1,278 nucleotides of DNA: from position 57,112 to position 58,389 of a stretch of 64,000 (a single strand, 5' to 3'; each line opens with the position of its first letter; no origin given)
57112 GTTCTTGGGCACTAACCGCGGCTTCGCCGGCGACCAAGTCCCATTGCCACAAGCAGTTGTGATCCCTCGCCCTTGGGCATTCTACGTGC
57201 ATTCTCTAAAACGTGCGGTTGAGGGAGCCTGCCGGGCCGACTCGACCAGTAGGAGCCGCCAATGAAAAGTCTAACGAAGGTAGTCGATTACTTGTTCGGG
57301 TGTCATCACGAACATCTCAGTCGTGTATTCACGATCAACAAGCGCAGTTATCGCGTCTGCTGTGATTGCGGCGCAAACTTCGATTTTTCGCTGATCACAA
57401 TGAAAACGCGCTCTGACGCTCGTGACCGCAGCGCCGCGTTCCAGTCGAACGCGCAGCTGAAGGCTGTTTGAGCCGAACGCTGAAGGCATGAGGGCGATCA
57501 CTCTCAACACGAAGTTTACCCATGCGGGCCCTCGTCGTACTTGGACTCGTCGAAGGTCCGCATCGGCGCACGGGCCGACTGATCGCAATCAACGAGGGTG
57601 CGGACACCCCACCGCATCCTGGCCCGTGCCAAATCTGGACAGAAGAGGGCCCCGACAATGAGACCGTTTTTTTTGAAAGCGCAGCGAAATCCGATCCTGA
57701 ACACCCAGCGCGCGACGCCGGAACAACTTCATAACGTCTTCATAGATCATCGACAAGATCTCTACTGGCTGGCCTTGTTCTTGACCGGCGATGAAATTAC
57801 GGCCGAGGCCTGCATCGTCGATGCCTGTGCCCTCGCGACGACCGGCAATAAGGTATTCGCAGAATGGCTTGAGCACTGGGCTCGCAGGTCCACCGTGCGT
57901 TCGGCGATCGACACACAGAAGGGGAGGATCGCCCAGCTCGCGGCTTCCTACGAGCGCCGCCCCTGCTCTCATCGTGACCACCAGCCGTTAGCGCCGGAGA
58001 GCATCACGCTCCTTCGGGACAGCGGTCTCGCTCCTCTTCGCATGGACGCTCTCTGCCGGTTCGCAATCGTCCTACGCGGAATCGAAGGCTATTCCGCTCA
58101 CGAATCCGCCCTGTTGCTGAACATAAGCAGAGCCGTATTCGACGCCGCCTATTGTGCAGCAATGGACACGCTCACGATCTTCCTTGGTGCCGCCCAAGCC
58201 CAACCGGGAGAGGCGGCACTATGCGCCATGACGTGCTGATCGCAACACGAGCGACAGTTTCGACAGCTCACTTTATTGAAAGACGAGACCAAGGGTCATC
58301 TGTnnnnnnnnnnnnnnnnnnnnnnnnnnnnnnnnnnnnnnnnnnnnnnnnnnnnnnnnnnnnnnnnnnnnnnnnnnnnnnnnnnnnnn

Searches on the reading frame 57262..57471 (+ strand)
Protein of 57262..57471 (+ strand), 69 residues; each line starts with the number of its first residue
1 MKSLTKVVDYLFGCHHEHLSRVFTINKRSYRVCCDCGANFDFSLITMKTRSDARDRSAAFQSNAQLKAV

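Call 14: search_protein_families(library=pfam, proteins=[window:57262-57471:+], max_evalue=0.001)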
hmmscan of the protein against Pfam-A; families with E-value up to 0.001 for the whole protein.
window:57262-57471:+ (69 aa): 0 families

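Call 36: search_protein_families(library=ncbifam, proteins=[window:57262-57471:+], max_evalue=0.001)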
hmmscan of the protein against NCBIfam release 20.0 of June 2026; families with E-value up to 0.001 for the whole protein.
window:57262-57471:+ (69 aa): 0 families

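Call 47: find_homologous_proteins(query=window:57262-57471:+, max_evalue=0.001)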
Query window:57262-57471:+ (69 aa): 193 proteins with E <= 0.001 among 193 candidates; the best 120 are listed.
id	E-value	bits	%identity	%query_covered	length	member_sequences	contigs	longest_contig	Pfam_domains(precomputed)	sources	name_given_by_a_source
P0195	8.2e-40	150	100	100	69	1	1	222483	-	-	-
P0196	3.9e-32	126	84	100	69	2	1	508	-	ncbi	-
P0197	1.7e-23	99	65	97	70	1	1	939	-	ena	-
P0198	2.0e-19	86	62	97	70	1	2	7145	-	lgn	-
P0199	4.5e-18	82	72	68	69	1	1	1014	-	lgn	-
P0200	7.2e-18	81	67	80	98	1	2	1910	-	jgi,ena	-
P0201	1.8e-17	80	65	78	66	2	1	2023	-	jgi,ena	-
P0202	2.9e-17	79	70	77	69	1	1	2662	-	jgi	jgi:hypothetical protein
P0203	5.8e-17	78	55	94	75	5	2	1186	-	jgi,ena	-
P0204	9.7e-17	78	61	83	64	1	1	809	-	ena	-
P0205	1.0e-16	78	67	71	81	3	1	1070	-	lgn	-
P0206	1.4e-16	77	61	83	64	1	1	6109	-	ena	-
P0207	1.6e-16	77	72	68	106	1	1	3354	-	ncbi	-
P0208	2.2e-16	77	70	68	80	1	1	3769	-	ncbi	-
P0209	2.8e-16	76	57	93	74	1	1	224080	-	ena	-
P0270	1.4e-14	71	59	74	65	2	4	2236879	-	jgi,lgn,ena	jgi:hypothetical protein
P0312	5.1e-14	69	53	80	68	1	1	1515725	-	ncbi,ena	-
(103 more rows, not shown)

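Call 48: find_encoding_contigs(protein=P0270, flank=5000, max_places=3)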
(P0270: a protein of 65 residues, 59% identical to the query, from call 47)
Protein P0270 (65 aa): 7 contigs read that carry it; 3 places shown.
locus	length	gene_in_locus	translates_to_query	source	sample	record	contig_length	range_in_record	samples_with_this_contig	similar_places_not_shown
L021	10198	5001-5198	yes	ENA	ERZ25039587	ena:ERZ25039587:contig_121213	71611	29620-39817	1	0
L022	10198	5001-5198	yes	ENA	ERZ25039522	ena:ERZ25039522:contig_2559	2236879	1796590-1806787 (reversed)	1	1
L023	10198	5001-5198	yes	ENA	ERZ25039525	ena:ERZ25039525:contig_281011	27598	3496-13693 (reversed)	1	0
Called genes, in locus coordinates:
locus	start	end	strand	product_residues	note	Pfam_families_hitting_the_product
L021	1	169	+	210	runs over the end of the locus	PF00072:Response_reg, PF00196:GerE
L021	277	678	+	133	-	-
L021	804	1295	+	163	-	-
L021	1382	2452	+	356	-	PF00158:Sigma54_activat, PF01078:Mg_chelatase (faint), PF14532:Sigma54_activ_2, PF07728:AAA_5 (weak), PF25601:AAA_lid_14, PF02954:HTH_8 (weak)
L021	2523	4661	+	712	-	PF01590:GAF (weak), PF13185:GAF_2, PF13492:GAF_3, PF01590:GAF (weak), PF13185:GAF_2, PF00158:Sigma54_activat, PF14532:Sigma54_activ_2, PF25601:AAA_lid_14, +4 more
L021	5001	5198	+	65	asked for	-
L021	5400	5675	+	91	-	-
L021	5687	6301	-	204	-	PF03886:ABC_trans_aux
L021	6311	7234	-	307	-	PF02470:MlaD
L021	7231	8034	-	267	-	PF00005:ABC_tran, PF13304:AAA_21 (faint)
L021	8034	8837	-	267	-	PF02405:MlaE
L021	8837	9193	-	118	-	PF01740:STAS, PF13466:STAS_2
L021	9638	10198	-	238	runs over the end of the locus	PF04966:OprB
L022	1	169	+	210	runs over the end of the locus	PF00072:Response_reg, PF00196:GerE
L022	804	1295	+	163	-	-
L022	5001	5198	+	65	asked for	-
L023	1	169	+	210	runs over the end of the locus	PF00072:Response_reg, PF00196:GerE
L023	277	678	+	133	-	-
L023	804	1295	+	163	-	-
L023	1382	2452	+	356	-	PF00158:Sigma54_activat, PF01078:Mg_chelatase (faint), PF14532:Sigma54_activ_2, PF07728:AAA_5 (weak), PF25601:AAA_lid_14, PF02954:HTH_8 (weak)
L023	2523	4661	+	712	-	PF01590:GAF (weak), PF13185:GAF_2, PF13492:GAF_3, PF01590:GAF (weak), PF13185:GAF_2, PF00158:Sigma54_activat, PF14532:Sigma54_activ_2, PF25601:AAA_lid_14, +4 more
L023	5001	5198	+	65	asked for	-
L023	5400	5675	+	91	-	-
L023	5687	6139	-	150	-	PF03886:ABC_trans_aux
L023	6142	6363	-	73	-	-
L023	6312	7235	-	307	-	PF02470:MlaD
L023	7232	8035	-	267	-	PF00005:ABC_tran, PF13304:AAA_21 (faint)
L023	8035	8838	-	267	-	PF02405:MlaE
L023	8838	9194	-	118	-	PF01740:STAS, PF13466:STAS_2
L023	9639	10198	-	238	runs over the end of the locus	PF04966:OprB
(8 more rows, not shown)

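Call 49: find_encoding_contigs(protein=P0312, flank=5000, max_places=2)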
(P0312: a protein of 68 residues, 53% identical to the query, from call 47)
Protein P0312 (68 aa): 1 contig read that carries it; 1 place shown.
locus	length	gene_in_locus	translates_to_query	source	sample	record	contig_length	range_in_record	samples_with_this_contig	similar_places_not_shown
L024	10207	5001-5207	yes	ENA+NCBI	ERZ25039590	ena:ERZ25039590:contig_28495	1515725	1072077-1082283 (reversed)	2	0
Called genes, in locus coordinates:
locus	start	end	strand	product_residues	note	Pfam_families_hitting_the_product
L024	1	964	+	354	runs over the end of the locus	PF00158:Sigma54_activat, PF14532:Sigma54_activ_2, PF07728:AAA_5 (weak), PF00004:AAA (weak), PF25601:AAA_lid_14, PF02954:HTH_8 (faint)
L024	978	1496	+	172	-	-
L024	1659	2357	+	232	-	PF09335:VTT_dom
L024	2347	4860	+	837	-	PF00343:Phosphorylase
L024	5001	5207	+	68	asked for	-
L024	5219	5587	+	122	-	-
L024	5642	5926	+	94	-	PF13590:DUF4136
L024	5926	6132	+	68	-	-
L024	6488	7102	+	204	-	-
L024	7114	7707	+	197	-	-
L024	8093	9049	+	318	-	-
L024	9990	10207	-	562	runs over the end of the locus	PF00916:Sulfate_transp, PF01740:STAS, PF13466:STAS_2 (weak)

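Call 81: predict_structure(alignment_id=A5)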
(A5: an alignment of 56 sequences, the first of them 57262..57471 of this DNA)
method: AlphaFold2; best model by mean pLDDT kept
length: 69 residues; sequences in the alignment: 56
mean_pLDDT: 59.9   pTM: 0.33
mean pLDDT of the five models: 59.9, 52.8, 49.0, 47.0, 46.6
residues with pLDDT >= 90: 0; 70-90: 9; 50-70: 49; < 50: 11
segments of 3 or more residues with pLDDT < 50: 60-69
pLDDT, mean of each block of 10 residues (from residue 1): 58 60 73 64 67 53 42
secondary structure, 60 per line:
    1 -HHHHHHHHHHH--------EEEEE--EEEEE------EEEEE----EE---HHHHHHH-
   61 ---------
elements in order: H2-12 E21-25 E28-32 E39-43 H53-59

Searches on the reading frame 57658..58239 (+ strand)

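Call 5: search_protein_families(library=pfam, proteins=[window:57658-58239:+], max_evalue=10)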
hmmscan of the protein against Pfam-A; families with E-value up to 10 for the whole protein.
window:57658-58239:+ (193 aa): 1 family
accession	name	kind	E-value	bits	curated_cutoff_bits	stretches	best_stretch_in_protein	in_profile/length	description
PF22233.2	PhyR_sigma-like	-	0.012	15.9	27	1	128-163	3-38/50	Response regulator PhyR, sigma-like domain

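Call 6: search_protein_families(library=ncbifam, proteins=[window:57658-58239:+], max_evalue=10)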
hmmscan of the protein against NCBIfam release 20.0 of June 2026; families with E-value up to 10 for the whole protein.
window:57658-58239:+ (193 aa): 8 families
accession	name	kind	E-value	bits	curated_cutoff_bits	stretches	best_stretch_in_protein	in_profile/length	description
TIGR02983.1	SigE-fam_strep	subfamily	1.8e-06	27.9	141.55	1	20-165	4-147/162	SigE family RNA polymerase sigma factor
NF007225.0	PRK09643.1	equivalog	0.0021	17.8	190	1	24-159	29-165/204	RNA polymerase sigma factor SigM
NF009179.0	PRK12527.1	equivalog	0.0061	16.6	162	1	129-169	106-146/159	RNA polymerase sigma factor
NF005448.0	PRK07037.1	equivalog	0.041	13.4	190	1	20-56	10-46/186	RNA polymerase factor sigma-70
TIGR02937.1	sigma70-ECF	superfamily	0.053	13.1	42.9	1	30-158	9-147/165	sigma-70 family RNA polymerase sigma factor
TIGR02950.1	SigM_subfam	subfamily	0.058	13.2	147.95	1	24-161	2-143/159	RNA polymerase sigma factor, SigM family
NF007229.0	PRK09647.1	equivalog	0.078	12.3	265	1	17-154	39-180/220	RNA polymerase sigma factor SigE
NF007217.0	PRK09639.1-1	equivalog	0.14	11.9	239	1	133-159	122-148/194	RNA polymerase sigma factor SigX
